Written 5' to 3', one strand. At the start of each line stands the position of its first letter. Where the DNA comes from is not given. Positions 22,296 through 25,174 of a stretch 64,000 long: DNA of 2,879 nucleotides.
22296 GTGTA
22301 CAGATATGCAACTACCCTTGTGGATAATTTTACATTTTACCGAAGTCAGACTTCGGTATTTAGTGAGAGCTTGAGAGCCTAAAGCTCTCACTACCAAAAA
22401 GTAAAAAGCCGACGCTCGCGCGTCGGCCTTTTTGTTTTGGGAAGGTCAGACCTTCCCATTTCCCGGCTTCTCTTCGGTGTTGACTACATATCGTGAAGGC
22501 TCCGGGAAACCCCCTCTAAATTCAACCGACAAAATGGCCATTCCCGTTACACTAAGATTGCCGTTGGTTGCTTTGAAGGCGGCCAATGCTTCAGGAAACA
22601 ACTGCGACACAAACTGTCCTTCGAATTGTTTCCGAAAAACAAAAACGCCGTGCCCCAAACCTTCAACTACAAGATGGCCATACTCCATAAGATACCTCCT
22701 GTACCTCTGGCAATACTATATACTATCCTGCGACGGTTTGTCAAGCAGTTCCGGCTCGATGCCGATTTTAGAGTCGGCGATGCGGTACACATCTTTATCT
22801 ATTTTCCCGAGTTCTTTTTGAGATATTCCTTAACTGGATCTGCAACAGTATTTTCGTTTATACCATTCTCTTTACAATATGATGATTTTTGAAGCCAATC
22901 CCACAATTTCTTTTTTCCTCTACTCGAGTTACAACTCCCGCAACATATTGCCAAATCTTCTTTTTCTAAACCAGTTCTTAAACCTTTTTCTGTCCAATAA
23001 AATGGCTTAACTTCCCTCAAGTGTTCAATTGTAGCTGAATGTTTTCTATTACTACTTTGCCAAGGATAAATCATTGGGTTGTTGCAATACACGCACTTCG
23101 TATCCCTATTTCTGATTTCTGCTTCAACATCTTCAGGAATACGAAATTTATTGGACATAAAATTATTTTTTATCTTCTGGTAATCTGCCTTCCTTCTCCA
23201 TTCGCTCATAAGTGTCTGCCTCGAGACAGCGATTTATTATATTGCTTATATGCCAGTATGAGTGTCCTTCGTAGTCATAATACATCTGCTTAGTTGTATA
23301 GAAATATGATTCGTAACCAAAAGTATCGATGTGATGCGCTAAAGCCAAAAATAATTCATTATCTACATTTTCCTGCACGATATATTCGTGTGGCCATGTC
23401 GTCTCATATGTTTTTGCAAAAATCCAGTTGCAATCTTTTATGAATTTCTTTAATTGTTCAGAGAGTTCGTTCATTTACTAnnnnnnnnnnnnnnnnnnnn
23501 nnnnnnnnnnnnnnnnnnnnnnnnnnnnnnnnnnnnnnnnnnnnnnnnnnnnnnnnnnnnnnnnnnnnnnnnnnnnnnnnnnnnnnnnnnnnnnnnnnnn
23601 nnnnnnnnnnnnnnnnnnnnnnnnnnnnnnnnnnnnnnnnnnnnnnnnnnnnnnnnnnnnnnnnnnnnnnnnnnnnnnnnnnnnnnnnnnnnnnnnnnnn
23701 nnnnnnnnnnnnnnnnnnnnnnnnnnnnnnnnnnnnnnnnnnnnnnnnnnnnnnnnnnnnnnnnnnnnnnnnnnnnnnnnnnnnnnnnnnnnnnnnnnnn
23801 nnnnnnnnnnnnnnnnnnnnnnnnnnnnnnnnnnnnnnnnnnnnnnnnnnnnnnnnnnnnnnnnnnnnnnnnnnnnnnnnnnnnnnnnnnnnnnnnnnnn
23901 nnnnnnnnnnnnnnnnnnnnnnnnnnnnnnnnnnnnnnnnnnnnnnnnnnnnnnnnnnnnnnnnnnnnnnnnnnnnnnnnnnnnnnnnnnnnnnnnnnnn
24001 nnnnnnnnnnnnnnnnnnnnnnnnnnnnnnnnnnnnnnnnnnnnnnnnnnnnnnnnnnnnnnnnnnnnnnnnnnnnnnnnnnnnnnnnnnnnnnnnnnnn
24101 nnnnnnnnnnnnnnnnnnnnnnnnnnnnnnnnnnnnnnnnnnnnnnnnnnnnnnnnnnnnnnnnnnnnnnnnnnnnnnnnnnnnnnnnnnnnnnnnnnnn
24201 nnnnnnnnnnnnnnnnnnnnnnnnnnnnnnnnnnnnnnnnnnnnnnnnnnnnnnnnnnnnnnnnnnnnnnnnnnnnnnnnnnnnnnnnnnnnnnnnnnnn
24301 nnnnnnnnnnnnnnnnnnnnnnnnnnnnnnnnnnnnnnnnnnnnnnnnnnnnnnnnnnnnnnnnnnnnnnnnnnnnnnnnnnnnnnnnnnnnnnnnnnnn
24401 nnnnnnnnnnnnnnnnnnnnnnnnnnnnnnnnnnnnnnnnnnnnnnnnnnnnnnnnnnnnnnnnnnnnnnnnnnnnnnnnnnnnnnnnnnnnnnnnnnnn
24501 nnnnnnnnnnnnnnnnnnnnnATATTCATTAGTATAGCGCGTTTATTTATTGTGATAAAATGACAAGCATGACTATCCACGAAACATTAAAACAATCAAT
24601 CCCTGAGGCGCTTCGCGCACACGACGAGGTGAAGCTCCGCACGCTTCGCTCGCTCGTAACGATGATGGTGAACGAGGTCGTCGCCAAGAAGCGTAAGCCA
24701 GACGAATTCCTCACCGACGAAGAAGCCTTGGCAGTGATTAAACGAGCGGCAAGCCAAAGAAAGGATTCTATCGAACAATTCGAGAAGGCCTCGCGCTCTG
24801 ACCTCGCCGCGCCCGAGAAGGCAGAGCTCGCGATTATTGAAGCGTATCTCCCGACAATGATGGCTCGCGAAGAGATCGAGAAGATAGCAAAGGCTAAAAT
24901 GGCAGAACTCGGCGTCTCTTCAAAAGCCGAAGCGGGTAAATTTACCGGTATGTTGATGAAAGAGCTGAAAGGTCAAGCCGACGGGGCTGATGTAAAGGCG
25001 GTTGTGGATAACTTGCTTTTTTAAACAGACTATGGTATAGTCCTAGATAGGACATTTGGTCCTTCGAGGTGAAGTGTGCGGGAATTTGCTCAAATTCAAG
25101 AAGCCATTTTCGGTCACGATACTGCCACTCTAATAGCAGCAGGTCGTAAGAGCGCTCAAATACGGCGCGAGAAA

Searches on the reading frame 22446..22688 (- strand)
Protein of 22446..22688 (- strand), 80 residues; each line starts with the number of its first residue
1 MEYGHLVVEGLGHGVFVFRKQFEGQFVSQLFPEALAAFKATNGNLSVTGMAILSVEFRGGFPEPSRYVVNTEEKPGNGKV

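Call 7: search_protein_families(library=pfam, proteins=[window:22446-22688:-], max_evalue=0.1)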
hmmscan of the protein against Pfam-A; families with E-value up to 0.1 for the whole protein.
window:22446-22688:- (80 aa): 0 families

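Call 31: search_protein_families(library=ncbifam, proteins=[window:22446-22688:-], max_evalue=0.05)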
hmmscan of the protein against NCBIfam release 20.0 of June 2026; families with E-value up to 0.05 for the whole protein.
window:22446-22688:- (80 aa): 0 families

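Call 73: search_protein_families(library=padloc, proteins=[window:22446-22688:-], max_evalue=0.01)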
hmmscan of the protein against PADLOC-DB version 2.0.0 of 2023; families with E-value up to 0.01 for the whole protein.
window:22446-22688:- (80 aa): 0 families

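Call 102: predict_structure(protein=window:22446-22688:-)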
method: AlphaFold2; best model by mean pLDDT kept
length: 80 residues; sequences in the alignment: 1
mean_pLDDT: 47.6   pTM: 0.33
mean pLDDT of the five models: 47.6, 40.2, 39.3, 36.7, 34.7
residues with pLDDT >= 90: 0; 70-90: 0; 50-70: 26; < 50: 54
segments of 3 or more residues with pLDDT < 50: 1-5, 12-25, 27-29, 45-52, 58-61, 63-80
pLDDT, mean of each block of 10 residues (from residue 1): 49 44 48 58 48 50 45 39
secondary structure, 60 per line:
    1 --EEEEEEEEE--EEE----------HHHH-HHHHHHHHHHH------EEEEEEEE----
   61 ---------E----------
elements in order: E3-11 E14-16 H27-30 H32-42 E49-56

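Call 103: find_encoding_contigs(protein=window:22446-22688:-, flank=5000, max_places=10)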
Protein window:22446-22688:- (80 aa): 4 contigs read that carry it; 3 places shown.
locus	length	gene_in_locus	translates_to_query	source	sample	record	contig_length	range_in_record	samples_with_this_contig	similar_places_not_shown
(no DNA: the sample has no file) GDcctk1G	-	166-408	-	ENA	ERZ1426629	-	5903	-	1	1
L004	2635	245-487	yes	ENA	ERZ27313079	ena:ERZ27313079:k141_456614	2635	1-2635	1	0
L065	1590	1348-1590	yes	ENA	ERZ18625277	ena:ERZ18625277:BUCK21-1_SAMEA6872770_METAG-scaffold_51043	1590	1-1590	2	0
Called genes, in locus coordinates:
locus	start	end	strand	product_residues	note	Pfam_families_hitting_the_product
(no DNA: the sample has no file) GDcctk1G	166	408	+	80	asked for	-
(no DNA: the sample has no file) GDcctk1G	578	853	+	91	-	-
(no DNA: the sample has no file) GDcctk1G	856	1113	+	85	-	PF05016:ParE_toxin (weak)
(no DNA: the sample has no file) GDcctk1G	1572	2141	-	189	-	-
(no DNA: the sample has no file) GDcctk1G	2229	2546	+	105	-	PF00829:Ribosomal_L21p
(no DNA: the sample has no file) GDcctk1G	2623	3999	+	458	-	PF00270:DEAD, PF04851:ResIII (weak), PF00271:Helicase_C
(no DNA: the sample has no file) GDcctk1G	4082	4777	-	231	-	PF01471:PG_binding_1 (weak), PF16656:Pur_ac_phosph_N (weak)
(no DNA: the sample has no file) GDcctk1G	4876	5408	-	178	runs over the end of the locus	-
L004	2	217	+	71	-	?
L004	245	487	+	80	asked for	-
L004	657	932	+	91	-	-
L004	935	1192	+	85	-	PF05016:ParE_toxin (weak)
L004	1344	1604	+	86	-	-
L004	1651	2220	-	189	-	-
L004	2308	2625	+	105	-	PF00829:Ribosomal_L21p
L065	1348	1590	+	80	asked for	?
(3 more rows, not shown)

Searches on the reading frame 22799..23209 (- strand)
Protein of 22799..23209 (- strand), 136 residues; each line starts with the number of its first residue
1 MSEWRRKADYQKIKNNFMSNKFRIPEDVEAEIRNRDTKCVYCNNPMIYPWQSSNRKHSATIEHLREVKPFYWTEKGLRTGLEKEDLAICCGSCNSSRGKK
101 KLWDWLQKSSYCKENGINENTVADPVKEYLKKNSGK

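Call 7: search_protein_families(library=pfam, proteins=[window:22799-23209:-], max_evalue=0.1)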
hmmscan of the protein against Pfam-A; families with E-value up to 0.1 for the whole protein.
window:22799-23209:- (136 aa): 1 family
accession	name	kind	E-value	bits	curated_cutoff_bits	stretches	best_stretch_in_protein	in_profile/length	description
PF10543.14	ORF6N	-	0.0048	17.6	27.8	1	10-77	25-80/86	ORF6N domain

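Call 31: search_protein_families(library=ncbifam, proteins=[window:22799-23209:-], max_evalue=0.05)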
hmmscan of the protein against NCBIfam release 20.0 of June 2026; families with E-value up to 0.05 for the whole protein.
window:22799-23209:- (136 aa): 0 families

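Call 73: search_protein_families(library=padloc, proteins=[window:22799-23209:-], max_evalue=0.01)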
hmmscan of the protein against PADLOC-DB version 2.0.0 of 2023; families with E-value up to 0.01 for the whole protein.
window:22799-23209:- (136 aa): 3 families
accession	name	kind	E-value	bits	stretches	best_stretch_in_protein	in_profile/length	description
PDLC00325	PtuB1|PtuB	-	0.00034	18.3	1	33-103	48-107/213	Unknown function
PDLC00337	PtuB1|PtuB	-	0.0055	14.6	0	11-103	32-108/216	Unknown function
PDLC00351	PtuB1|PtuB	-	0.008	14.3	0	29-100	49-108/195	Unknown function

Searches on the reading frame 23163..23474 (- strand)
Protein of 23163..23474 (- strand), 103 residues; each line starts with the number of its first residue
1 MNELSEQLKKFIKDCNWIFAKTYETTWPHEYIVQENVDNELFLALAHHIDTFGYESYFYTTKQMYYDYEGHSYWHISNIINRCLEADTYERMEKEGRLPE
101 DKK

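Call 7: search_protein_families(library=pfam, proteins=[window:23163-23474:-], max_evalue=0.1)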
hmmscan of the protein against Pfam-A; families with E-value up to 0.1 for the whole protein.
window:23163-23474:- (103 aa): 0 families

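Call 31: search_protein_families(library=ncbifam, proteins=[window:23163-23474:-], max_evalue=0.05)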
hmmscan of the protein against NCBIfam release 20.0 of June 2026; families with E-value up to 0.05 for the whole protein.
window:23163-23474:- (103 aa): 1 family
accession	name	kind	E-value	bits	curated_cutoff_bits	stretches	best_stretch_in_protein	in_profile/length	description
TIGR00099.1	Cof-subfamily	subfamily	0.039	13.5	137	1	5-75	47-118/256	Cof-type HAD-IIB family hydrolase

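Call 73: search_protein_families(library=padloc, proteins=[window:23163-23474:-], max_evalue=0.01)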
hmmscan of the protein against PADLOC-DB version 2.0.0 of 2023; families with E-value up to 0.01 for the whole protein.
window:23163-23474:- (103 aa): 0 families

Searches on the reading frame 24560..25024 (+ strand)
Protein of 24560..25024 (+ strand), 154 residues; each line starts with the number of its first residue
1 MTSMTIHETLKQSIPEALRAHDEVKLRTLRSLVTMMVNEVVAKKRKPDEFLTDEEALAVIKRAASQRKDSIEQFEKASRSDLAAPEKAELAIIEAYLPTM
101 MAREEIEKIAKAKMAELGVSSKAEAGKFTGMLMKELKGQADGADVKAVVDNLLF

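Call 78: search_protein_families(library=pfam, proteins=[window:24560-25024:+], max_evalue=0.01)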
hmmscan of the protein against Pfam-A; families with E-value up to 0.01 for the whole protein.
window:24560-25024:+ (154 aa): 2 families
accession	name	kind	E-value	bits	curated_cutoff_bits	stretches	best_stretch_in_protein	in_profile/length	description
PF09424.15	YqeY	-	1.7e-36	125.9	27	1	8-153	2-143/143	Yqey-like protein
PF02637.23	GatB_Yqey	-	0.0035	17.7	27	0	36-152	24-147/148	GatB domain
